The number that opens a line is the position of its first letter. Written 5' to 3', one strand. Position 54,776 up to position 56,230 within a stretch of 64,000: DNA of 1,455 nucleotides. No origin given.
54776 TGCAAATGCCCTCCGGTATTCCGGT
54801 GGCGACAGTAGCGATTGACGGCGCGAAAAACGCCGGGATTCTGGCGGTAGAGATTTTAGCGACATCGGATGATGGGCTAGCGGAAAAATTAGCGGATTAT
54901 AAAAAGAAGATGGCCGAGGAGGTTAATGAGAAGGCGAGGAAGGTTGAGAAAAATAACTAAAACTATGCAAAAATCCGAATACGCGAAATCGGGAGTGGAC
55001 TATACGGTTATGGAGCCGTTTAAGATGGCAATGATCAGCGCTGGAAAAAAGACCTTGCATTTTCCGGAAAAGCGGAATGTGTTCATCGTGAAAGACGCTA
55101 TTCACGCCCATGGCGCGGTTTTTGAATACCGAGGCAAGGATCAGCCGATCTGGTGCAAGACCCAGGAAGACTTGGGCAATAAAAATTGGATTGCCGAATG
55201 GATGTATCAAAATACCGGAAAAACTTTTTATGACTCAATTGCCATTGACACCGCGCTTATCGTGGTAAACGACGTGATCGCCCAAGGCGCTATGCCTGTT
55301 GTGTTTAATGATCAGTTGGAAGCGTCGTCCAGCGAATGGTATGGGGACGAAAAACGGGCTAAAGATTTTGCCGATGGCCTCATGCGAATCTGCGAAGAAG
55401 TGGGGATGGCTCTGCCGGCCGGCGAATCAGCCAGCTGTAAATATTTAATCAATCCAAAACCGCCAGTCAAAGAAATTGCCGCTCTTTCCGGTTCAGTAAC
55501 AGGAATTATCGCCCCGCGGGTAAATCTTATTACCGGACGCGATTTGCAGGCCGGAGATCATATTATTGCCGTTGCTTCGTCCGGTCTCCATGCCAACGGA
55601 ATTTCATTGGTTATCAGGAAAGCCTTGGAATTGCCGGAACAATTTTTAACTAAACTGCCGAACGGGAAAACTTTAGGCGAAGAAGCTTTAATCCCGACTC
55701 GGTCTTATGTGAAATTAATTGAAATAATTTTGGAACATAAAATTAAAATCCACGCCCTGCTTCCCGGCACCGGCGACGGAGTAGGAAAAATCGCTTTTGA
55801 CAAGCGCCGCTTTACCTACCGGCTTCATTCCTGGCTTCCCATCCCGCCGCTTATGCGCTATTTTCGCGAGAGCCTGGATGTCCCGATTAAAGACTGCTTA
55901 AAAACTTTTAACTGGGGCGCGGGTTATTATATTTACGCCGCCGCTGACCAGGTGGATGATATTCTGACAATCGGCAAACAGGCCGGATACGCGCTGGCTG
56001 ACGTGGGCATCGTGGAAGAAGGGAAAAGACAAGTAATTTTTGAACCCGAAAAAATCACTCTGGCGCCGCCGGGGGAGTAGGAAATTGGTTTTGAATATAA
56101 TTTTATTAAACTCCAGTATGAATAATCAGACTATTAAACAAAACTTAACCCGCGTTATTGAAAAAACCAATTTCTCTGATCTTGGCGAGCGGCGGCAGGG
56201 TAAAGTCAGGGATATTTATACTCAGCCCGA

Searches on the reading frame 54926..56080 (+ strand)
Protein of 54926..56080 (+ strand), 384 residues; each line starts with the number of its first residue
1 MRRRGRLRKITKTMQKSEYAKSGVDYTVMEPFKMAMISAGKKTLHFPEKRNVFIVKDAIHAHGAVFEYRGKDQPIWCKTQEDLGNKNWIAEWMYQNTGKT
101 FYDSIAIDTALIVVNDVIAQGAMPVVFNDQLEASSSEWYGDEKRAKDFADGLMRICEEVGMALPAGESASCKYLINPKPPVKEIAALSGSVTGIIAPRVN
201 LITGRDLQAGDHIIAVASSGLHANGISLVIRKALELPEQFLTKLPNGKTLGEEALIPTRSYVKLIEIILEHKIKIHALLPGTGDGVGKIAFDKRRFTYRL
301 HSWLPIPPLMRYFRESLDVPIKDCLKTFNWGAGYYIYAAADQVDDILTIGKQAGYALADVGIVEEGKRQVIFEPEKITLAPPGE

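Call 85: search_protein_families(library=pfam, proteins=[window:54926-56080:+], max_evalue=0.0001)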
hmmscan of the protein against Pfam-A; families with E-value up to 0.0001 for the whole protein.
window:54926-56080:+ (384 aa): 2 families
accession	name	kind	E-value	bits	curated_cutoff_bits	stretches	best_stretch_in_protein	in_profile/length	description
PF02769.27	AIRS_C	-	2.5e-08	34.7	23.1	1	208-371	1-153/156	AIR synthase related protein, C-terminal domain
PF00586.29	AIRS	-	1.1e-07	32.6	24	1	103-178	33-103/112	AIR synthase related protein, N-terminal domain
